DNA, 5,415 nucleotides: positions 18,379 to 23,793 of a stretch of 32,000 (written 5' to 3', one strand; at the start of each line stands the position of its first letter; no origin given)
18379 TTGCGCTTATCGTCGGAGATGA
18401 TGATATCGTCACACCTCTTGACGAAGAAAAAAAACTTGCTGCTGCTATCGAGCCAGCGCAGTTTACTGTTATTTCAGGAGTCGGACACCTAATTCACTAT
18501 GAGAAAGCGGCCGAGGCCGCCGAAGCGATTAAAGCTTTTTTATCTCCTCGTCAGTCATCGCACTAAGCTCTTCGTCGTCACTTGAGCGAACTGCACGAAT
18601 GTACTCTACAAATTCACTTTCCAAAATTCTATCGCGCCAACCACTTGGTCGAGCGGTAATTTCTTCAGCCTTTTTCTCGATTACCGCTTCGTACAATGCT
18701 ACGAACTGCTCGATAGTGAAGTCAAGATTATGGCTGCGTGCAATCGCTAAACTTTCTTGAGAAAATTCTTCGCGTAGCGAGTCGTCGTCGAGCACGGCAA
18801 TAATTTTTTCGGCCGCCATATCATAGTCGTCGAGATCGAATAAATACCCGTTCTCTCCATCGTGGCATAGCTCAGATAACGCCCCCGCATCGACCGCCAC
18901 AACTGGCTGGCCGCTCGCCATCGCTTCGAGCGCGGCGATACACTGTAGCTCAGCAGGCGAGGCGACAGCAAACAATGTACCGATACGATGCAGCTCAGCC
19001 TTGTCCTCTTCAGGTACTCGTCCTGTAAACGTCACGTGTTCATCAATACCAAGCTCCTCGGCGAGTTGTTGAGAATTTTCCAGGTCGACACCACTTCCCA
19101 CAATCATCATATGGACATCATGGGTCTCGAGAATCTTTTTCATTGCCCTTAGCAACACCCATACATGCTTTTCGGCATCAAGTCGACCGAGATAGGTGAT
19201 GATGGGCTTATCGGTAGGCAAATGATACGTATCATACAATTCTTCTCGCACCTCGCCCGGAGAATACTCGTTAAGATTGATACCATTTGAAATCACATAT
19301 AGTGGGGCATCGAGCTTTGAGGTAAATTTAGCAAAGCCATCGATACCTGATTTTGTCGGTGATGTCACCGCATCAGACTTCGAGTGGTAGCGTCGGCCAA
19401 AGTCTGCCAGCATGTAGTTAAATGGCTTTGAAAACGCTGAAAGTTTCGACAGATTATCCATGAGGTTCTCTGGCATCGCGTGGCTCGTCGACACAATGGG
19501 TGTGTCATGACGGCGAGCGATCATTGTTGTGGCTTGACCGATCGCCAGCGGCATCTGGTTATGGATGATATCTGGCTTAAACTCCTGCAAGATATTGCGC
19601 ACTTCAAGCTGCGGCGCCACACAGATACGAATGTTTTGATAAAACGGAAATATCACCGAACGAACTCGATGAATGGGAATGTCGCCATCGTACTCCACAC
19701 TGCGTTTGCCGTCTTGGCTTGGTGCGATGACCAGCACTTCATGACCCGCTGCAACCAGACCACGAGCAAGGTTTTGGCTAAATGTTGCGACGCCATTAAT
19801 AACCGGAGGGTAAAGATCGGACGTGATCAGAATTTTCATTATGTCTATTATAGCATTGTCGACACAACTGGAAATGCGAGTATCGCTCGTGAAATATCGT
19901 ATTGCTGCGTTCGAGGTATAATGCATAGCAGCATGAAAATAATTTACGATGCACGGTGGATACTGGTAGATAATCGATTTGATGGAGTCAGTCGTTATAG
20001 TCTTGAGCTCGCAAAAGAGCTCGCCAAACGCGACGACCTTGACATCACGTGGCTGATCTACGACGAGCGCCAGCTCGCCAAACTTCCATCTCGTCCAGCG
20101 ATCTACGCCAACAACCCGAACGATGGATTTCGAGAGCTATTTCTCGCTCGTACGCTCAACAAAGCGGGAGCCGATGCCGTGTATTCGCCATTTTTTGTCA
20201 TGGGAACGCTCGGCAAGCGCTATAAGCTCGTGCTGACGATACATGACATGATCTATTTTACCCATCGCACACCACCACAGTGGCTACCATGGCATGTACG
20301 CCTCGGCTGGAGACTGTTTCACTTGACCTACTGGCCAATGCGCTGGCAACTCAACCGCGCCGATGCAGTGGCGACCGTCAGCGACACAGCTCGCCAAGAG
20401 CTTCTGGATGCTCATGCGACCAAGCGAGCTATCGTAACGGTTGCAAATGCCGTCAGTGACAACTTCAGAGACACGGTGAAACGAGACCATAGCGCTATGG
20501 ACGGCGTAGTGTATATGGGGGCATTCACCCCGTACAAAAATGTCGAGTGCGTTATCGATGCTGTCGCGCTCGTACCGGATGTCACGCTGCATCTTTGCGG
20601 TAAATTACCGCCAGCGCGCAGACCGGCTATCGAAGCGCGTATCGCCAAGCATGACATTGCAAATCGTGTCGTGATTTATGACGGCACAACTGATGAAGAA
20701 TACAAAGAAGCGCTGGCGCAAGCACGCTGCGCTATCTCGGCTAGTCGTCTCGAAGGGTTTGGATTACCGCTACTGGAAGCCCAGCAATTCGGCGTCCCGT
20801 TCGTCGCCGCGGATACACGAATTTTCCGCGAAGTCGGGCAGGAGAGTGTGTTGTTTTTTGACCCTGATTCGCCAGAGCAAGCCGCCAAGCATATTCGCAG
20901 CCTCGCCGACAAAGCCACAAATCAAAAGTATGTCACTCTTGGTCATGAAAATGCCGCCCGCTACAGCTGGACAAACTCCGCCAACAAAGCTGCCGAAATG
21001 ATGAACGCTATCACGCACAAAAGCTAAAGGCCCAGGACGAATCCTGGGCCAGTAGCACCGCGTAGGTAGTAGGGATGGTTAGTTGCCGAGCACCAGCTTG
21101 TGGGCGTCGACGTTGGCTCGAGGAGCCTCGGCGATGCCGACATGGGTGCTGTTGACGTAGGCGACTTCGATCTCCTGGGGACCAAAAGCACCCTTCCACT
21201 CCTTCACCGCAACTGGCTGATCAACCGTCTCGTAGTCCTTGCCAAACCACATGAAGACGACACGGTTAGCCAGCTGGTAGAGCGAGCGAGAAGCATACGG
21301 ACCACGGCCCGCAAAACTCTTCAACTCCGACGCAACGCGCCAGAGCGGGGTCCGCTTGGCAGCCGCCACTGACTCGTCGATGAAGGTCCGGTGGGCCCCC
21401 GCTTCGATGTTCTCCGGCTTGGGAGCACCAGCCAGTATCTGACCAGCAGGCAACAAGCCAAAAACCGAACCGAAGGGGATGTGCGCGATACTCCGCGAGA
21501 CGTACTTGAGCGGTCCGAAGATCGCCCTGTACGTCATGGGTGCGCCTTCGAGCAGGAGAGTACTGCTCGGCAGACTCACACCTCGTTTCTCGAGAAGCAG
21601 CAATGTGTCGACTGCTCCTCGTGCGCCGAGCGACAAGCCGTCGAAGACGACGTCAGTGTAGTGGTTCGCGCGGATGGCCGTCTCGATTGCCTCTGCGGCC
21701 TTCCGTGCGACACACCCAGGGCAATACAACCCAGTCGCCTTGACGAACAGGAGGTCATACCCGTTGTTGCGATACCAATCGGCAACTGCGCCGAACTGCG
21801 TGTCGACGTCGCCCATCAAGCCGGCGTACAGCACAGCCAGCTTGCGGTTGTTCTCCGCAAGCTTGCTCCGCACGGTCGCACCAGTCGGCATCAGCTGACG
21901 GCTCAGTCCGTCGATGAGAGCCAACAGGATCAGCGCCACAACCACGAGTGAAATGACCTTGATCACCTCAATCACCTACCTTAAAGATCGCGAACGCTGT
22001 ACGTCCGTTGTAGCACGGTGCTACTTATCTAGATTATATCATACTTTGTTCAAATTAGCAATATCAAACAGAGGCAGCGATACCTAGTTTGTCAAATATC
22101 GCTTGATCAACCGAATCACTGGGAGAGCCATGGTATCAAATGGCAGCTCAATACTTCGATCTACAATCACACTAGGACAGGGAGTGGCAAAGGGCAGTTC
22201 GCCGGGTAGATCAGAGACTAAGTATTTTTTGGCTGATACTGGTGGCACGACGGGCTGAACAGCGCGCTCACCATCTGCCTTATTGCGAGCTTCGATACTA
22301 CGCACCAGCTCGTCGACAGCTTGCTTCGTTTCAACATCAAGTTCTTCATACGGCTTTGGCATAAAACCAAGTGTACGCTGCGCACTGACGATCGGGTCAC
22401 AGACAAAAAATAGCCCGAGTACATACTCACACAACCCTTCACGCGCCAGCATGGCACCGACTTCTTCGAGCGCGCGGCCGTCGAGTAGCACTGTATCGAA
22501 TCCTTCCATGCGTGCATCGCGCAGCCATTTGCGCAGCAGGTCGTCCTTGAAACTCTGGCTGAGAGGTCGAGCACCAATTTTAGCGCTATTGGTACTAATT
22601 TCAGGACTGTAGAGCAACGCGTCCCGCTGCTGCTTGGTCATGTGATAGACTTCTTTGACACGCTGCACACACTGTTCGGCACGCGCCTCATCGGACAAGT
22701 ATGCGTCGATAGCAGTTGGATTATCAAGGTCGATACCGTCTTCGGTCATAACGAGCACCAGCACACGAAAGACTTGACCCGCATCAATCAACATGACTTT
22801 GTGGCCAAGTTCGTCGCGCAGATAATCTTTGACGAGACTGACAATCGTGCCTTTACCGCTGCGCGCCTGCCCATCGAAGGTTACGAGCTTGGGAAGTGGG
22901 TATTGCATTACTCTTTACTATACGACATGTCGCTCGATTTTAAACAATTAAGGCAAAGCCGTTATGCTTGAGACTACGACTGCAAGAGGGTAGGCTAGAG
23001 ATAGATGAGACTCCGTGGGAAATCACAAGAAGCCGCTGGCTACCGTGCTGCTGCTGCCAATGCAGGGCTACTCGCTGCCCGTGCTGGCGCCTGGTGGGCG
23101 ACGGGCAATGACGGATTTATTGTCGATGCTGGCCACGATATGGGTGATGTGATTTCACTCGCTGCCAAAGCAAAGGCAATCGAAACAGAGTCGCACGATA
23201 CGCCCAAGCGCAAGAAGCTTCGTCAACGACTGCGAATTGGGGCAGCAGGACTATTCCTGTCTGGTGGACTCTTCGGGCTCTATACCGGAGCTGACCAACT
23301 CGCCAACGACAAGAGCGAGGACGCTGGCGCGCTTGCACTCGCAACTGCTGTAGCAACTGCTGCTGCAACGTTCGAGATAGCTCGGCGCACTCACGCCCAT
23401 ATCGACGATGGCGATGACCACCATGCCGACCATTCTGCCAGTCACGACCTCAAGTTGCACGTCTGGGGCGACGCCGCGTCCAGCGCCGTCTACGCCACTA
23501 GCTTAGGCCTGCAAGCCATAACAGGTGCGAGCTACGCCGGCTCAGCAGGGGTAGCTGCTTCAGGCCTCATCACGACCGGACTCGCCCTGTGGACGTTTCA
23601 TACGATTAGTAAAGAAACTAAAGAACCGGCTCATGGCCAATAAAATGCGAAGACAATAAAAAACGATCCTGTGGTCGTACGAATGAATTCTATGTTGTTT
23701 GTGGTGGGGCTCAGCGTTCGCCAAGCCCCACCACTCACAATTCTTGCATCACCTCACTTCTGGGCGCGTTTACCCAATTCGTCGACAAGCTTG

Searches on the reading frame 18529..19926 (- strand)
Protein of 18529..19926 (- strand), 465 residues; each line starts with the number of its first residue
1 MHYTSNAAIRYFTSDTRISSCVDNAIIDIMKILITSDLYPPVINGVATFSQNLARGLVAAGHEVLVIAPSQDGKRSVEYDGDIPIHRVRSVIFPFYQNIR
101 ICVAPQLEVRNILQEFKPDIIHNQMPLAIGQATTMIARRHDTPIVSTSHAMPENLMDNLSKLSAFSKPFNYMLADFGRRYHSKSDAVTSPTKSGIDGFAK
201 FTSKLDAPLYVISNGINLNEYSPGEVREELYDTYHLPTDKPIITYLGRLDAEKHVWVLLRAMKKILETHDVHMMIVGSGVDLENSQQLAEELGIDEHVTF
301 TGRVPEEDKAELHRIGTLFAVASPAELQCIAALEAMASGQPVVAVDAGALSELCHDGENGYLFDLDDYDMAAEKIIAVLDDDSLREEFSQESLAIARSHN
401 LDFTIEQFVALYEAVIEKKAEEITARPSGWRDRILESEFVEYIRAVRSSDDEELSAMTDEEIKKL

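Call 91: search_protein_families(library=pfam, proteins=[window:18529-19926:-], max_evalue=0.001)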
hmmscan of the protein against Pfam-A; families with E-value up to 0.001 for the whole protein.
window:18529-19926:- (465 aa): 6 families
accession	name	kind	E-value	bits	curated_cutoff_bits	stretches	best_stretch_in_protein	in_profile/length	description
PF00534.26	Glycos_transf_1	-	5.4e-38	130.7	26.4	1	232-391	7-168/172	Glycosyl transferases group 1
PF13692.12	Glyco_trans_1_4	-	4.9e-32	111.6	27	1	241-381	2-142/142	Glycosyl transferases group 1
PF13439.12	Glyco_transf_4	-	2e-30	106.5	28.5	1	43-219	1-169/170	Glycosyltransferase Family 4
PF13579.12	Glyco_trans_4_4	-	9e-17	62.3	29.7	1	44-193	1-137/158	Glycosyl transferase 4-like domain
PF13477.12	Glyco_trans_4_2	-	5.4e-06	27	23.4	1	46-150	9-108/139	Glycosyl transferase 4-like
PF20706.3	GT4-conflict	-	6.5e-05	22.5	26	0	44-72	12-40/385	Family 4 Glycosyltransferase in conflict systems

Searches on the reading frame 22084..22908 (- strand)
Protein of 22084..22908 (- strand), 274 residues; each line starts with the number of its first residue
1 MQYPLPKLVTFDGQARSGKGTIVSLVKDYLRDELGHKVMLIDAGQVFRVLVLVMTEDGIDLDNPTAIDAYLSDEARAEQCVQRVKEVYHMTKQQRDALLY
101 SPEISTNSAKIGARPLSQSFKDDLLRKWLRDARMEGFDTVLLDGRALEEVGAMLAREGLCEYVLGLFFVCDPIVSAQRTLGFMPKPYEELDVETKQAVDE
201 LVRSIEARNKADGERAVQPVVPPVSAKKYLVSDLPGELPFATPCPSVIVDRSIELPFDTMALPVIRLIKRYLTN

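Call 91: search_protein_families(library=pfam, proteins=[window:22084-22908:-], max_evalue=0.001)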
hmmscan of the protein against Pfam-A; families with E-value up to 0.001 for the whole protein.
window:22084-22908:- (274 aa): 1 family
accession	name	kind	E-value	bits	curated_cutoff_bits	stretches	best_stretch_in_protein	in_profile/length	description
PF02224.24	Cytidylate_kin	-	5.5e-08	33.2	26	1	9-226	1-188/211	Cytidylate kinase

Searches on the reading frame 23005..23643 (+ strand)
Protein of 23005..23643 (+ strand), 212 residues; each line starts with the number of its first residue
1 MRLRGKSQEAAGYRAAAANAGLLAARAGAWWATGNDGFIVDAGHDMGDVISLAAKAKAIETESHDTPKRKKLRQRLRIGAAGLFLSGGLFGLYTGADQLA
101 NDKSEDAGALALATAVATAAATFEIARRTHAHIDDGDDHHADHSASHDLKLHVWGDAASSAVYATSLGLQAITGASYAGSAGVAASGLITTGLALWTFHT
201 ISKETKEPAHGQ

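Call 91: search_protein_families(library=pfam, proteins=[window:23005-23643:+], max_evalue=0.001)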
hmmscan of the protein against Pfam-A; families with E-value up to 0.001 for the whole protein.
window:23005-23643:+ (212 aa): 1 family
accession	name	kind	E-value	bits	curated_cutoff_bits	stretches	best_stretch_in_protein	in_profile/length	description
PF01545.26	Cation_efflux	-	2.1e-06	28.1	26.6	1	15-192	4-187/198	Cation efflux family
